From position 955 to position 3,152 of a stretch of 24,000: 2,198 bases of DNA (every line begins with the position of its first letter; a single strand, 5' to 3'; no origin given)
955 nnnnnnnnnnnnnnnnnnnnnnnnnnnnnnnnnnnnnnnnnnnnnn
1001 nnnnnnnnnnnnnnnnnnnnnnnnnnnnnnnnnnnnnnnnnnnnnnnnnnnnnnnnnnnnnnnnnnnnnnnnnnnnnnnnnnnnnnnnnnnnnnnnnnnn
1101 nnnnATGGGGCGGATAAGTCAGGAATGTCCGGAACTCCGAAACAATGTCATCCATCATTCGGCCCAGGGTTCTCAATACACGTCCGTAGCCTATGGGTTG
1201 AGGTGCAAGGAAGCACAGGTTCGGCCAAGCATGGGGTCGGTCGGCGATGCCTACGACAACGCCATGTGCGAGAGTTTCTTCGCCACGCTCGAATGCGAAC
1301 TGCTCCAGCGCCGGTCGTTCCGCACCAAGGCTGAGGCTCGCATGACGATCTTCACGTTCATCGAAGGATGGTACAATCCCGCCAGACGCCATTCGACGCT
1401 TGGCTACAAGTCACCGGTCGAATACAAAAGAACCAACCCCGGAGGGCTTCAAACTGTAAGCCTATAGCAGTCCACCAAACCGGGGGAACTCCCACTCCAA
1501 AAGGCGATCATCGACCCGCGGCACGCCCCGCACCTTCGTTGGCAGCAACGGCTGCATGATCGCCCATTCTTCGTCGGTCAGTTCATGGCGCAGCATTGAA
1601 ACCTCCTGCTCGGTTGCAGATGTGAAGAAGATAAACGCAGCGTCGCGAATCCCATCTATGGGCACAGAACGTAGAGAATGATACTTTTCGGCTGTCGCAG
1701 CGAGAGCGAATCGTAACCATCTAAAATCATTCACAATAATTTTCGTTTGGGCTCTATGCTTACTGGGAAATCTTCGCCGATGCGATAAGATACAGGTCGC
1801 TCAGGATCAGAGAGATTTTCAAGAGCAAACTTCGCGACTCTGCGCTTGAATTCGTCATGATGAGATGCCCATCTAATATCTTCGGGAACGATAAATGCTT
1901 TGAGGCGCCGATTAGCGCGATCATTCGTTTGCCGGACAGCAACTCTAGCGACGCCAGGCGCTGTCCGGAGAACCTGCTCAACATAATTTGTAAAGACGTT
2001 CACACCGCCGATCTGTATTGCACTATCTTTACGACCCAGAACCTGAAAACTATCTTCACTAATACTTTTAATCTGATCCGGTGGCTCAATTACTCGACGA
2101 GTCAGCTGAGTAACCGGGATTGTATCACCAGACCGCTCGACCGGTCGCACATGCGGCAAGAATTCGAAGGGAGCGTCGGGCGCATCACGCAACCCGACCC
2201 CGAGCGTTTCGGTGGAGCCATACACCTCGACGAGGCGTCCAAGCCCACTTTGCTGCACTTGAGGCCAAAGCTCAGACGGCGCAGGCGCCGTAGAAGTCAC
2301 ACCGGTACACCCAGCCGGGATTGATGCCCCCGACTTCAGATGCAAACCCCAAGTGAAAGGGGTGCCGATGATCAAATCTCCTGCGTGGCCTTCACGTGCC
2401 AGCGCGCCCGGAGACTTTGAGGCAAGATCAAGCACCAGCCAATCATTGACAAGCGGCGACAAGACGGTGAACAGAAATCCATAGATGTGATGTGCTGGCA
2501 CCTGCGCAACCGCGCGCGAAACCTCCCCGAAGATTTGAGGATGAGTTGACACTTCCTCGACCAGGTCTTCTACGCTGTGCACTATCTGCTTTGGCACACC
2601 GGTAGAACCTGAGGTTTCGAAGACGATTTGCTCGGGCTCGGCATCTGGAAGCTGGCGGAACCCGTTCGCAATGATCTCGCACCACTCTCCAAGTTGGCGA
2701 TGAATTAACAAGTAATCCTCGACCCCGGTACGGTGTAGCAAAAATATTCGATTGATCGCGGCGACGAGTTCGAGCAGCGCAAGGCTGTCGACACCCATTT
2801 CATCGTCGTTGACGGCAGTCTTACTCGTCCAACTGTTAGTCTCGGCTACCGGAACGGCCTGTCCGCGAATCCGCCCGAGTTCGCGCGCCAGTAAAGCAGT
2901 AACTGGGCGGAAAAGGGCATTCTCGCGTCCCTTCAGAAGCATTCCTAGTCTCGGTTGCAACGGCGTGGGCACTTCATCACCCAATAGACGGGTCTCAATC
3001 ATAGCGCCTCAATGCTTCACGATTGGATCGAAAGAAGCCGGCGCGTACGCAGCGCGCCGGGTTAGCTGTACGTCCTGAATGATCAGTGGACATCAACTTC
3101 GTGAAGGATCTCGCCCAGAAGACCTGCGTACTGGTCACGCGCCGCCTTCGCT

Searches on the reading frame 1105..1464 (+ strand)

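Call 111: search_protein_families(library=pfam, proteins=[window:1105-1464:+], max_evalue=0.001)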
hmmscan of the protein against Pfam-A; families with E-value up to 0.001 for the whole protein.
window:1105-1464:+ (120 aa): 2 families
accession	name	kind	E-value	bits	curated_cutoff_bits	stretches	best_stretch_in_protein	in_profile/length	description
PF13683.12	rve_3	-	6.7e-15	55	26.5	1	38-104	2-67/67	Integrase core domain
PF13333.12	rve_2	-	6.1e-11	42.7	22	1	56-109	1-53/56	Integrase core domain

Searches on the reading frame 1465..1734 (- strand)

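Call 111: search_protein_families(library=pfam, proteins=[window:1465-1734:-], max_evalue=0.001)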
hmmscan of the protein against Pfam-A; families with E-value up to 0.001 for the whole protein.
window:1465-1734:- (90 aa): 1 family
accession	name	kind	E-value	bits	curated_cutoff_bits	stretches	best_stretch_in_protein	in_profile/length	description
PF13340.11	DUF4096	-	0.00039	21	34.3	1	52-78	1-31/76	Putative transposase of IS4/5 family (DUF4096)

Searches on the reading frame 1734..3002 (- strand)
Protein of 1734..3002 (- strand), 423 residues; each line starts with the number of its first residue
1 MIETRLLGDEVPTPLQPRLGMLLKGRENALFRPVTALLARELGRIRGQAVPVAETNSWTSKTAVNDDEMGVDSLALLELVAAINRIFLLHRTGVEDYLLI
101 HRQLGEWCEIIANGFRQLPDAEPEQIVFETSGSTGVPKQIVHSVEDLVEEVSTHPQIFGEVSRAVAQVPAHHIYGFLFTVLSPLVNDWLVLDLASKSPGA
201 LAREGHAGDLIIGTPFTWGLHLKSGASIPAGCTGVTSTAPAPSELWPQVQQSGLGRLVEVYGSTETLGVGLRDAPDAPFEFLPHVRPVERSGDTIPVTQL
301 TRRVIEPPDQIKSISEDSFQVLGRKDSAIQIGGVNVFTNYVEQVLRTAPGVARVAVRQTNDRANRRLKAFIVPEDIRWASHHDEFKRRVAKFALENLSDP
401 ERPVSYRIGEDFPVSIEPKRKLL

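Call 4: search_protein_families(library=pfam, proteins=[window:1734-3002:-], max_evalue=1)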
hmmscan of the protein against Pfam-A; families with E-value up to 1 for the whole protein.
window:1734-3002:- (423 aa): 3 families
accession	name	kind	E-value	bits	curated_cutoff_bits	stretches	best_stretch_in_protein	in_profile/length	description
PF00501.34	AMP-binding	-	5.8e-13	48.8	29.9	1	130-274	170-333/384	AMP-binding enzyme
PF13193.12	AMP-binding_C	-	0.0011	20.3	24.5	1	341-413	2-70/76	AMP-binding enzyme C-terminal domain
PF00550.31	PP-binding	-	0.017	15.8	20.8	1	68-87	26-45/67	Phosphopantetheine attachment site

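Call 5: search_protein_families(library=ncbifam, proteins=[window:1734-3002:-], max_evalue=1)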
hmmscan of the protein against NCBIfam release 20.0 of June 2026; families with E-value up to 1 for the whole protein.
window:1734-3002:- (423 aa): 75 families (the best 25 are shown)
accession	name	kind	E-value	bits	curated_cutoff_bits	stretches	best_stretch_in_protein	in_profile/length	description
TIGR02372.1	4_coum_CoA_lig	equivalog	1.3e-92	310.4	334.7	1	29-418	7-383/386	4-coumarate--CoA ligase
NF005877.1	PRK07824.1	equivalog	3.7e-13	49.3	345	2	313-389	250-326/362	o-succinylbenzoate--CoA ligase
NF005858.0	PRK07787.1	subfamily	4.6e-12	45.1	575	2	119-267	126-280/471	acyl-CoA synthetase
NF006167.0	PRK08308.1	equivalog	1.1e-11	44.3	513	1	120-374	99-363/414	acyl-CoA synthetase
NF004837.0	PRK06187.1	subfamily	4.4e-10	38.4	476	2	320-413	417-506/531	long-chain-fatty-acid--CoA ligase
NF004758.0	PRK06087.1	equivalog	4.5e-09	35.3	736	2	126-268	192-341/548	medium-chain fatty-acid--CoA ligase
TIGR01733.1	AA-adenyl-dom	subfamily_domain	1.2e-08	34.2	317.4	2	127-267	125-274/409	amino acid adenylation domain-containing protein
NF052269.1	Staph_lig_FadD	equivalog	3.8e-08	32.1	650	2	316-415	384-479/499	long-chain-fatty-acid--CoA ligase FadD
NF009921.1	PRK13382.1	exception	4.4e-08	32.3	850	1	319-408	426-511/529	acyl-CoA ligase FadD12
TIGR03208.1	cyc_hxne_CoA_lg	equivalog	7.8e-08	31.5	792.3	2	126-271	199-352/538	cyclohexanecarboxylate-CoA ligase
TIGR01923.1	menE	equivalog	1.7e-07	30.5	330.15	2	316-392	339-417/442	o-succinylbenzoate--CoA ligase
TIGR02188.1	Ac_CoA_lig_AcsA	equivalog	2.9e-07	29.1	724.95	2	75-159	187-277/629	acetate--CoA ligase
NF006181.0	PRK08314.1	subfamily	3.8e-07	28.7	705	2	125-186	207-270/563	long-chain-fatty-acid--CoA ligase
NF006539.0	PRK09029.1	equivalog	5.4e-07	28.8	494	2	314-406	342-428/458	o-succinylbenzoate--CoA ligase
NF004814.0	PRK06164.1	equivalog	7.9e-07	28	677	1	121-176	180-237/540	acyl-CoA synthetase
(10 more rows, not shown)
